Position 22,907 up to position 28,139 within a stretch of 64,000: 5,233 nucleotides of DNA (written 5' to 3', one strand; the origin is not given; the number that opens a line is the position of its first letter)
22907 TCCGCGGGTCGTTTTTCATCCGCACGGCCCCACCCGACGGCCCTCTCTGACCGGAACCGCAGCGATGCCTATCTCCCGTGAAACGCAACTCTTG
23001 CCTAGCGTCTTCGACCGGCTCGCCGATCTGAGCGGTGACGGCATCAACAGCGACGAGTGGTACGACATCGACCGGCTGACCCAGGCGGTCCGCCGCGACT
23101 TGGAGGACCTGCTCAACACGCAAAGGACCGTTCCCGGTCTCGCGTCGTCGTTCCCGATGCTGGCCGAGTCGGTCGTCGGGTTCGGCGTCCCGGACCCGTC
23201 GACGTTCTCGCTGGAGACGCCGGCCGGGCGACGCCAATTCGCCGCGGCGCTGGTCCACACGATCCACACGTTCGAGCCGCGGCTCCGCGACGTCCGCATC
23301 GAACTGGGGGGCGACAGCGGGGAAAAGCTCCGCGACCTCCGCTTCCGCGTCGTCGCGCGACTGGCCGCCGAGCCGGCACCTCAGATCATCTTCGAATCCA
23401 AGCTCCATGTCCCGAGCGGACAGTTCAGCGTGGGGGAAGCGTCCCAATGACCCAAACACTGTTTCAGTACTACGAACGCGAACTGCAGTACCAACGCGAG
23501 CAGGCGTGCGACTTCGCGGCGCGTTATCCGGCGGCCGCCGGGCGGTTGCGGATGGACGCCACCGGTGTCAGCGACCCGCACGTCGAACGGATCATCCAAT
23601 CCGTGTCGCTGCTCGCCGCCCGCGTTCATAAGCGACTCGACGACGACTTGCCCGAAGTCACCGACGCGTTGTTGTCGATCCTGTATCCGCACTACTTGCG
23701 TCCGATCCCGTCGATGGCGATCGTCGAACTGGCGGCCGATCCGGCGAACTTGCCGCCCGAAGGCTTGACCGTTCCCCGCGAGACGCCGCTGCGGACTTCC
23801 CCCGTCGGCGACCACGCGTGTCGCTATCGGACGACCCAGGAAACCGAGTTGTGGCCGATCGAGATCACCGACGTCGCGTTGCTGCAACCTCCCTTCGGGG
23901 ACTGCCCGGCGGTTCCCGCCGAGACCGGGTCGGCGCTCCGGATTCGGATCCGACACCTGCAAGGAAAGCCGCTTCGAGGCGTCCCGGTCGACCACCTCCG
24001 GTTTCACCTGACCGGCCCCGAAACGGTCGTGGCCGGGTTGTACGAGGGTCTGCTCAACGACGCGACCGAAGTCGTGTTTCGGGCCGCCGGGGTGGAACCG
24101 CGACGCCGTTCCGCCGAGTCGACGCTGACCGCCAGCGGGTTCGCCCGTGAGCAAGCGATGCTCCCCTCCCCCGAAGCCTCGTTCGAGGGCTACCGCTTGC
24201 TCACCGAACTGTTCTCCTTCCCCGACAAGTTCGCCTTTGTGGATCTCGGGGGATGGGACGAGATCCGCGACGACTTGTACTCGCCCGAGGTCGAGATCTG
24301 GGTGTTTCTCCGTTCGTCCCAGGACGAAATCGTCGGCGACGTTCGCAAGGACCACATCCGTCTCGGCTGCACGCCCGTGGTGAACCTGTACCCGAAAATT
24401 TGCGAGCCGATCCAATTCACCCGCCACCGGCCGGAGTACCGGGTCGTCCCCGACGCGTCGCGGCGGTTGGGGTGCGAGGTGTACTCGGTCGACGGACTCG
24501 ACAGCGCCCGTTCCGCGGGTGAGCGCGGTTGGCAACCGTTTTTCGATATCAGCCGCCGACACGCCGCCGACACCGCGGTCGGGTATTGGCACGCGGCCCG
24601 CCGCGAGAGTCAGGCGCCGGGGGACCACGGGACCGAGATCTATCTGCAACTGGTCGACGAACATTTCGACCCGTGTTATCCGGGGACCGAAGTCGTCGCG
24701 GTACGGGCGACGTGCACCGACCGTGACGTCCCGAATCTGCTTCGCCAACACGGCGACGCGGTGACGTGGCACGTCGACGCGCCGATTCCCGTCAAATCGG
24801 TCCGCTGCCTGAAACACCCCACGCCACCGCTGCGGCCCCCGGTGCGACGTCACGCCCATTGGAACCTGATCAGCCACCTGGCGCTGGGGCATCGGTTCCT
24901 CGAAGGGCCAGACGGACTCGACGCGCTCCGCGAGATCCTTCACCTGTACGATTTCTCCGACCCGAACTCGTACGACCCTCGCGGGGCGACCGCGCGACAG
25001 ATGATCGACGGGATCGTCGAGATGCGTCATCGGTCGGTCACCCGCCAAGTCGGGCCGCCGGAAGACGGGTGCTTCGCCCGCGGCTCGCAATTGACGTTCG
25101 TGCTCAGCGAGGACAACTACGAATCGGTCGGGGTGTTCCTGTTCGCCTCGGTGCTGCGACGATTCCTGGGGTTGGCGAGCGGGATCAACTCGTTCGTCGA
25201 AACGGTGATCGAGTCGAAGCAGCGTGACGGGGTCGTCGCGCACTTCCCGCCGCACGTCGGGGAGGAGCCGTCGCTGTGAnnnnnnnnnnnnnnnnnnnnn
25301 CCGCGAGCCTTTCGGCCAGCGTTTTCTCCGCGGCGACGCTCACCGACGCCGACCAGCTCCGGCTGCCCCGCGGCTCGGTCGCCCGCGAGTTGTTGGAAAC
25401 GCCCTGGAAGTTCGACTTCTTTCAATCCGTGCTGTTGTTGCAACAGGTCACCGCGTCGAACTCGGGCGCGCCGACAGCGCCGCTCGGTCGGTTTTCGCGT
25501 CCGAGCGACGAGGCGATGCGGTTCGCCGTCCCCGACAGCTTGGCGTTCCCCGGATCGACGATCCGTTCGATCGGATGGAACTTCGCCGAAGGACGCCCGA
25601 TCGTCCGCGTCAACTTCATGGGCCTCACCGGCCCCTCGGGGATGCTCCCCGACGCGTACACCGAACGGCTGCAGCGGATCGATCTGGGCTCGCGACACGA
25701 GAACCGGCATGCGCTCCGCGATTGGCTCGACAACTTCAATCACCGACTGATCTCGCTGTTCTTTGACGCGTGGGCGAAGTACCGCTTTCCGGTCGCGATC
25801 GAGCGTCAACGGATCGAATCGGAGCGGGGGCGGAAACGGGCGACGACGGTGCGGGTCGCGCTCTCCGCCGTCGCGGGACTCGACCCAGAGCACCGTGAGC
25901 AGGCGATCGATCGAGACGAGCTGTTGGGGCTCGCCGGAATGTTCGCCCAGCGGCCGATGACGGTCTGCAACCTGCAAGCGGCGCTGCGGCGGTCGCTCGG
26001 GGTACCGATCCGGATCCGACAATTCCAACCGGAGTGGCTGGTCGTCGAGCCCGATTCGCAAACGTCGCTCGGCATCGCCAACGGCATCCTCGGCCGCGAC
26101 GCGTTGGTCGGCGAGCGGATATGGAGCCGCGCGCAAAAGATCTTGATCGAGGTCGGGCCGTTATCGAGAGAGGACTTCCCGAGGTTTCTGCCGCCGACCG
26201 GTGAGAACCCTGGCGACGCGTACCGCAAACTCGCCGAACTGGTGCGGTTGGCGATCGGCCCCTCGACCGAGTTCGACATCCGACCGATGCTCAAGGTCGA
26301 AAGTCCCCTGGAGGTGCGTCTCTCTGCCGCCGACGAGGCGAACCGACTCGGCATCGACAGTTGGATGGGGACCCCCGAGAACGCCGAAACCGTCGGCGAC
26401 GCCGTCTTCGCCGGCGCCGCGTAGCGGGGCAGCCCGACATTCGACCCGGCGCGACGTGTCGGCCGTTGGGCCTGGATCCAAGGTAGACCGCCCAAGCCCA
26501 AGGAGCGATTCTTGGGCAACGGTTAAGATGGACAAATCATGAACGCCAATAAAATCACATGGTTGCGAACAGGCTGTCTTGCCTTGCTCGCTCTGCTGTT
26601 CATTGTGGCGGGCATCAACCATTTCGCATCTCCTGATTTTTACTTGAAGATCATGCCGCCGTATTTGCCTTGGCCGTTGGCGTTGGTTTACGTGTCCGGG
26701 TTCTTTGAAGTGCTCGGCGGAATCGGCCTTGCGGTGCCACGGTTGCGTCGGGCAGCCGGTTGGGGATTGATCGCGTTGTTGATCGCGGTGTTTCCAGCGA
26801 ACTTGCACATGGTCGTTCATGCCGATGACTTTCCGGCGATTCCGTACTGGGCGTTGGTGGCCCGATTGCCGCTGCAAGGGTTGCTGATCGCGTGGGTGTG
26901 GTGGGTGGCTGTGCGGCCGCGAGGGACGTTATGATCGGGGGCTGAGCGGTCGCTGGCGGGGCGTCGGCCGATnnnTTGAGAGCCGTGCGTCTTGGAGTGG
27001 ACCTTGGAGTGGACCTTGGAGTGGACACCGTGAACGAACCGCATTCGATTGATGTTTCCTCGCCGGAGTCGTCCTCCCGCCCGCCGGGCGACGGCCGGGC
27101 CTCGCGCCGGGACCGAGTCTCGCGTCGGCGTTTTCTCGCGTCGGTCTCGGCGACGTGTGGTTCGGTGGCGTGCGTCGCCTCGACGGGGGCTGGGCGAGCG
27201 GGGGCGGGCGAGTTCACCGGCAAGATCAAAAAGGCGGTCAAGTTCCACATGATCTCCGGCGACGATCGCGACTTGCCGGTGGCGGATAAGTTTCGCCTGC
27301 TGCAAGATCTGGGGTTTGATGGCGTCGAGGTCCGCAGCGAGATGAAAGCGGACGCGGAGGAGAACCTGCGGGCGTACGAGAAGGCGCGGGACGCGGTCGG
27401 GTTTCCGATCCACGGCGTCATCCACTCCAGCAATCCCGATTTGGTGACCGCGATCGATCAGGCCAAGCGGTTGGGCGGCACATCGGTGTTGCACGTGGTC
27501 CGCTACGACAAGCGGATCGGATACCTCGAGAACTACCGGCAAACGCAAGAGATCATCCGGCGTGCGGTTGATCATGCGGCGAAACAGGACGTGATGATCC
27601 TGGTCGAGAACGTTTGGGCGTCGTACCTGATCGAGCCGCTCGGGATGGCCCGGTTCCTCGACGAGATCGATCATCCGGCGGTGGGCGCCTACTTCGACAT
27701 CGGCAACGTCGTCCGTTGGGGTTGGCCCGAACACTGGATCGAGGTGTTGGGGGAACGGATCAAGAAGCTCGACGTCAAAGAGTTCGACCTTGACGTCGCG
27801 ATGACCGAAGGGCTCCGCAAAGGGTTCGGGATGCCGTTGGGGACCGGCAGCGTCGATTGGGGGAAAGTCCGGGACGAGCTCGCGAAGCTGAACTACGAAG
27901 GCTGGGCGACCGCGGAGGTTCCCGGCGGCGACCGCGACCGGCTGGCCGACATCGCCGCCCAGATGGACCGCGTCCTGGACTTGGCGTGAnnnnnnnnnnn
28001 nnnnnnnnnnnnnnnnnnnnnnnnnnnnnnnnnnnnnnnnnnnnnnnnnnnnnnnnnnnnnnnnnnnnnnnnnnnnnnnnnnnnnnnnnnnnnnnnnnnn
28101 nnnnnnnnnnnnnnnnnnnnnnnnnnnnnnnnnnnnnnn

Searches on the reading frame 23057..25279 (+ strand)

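Call 8: search_protein_families(library=pfam, proteins=[window:23057-25279:+], max_evalue=0.01)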
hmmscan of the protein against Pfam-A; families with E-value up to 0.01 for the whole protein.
window:23057-25279:+ (740 aa): 1 family
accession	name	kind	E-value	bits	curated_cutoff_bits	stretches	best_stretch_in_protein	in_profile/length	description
PF05947.17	T6SS_TssF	-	2.3e-188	628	25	1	131-736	1-607/608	Type VI secretion system, TssF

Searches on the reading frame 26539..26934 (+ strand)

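Call 11: search_protein_families(library=pfam, proteins=[window:26539-26934:+], max_evalue=0.01)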
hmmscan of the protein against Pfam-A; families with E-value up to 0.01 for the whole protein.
window:26539-26934:+ (131 aa): 3 families
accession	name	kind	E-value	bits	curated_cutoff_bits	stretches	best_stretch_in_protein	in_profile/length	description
PF13564.11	DoxX_2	-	3.7e-07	30.6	26.3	1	15-103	4-94/103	DoxX-like family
PF07291.16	MauE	-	2.5e-06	28.2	27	1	8-84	3-83/128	Methylamine utilisation protein MauE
PF07681.17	DoxX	-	9.3e-05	23.4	23.6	1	16-84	8-79/85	DoxX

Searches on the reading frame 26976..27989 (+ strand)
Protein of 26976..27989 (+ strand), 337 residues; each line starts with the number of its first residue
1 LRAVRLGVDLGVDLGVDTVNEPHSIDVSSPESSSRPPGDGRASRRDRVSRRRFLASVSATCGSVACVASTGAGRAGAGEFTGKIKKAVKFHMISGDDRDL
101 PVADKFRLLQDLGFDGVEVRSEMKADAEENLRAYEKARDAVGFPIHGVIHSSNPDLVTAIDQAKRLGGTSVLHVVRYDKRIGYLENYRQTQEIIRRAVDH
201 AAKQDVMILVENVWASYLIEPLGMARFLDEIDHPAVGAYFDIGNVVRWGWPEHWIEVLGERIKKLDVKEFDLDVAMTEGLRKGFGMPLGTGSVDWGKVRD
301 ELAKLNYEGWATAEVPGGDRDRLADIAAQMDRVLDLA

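Call 8: search_protein_families(library=pfam, proteins=[window:26976-27989:+], max_evalue=0.01)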
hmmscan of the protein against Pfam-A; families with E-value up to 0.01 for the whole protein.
window:26976-27989:+ (337 aa): 1 family
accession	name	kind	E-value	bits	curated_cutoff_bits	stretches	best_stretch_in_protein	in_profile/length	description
PF01261.30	AP_endonuc_2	-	4.7e-29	102.3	31.1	1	106-327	1-240/249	Xylose isomerase-like TIM barrel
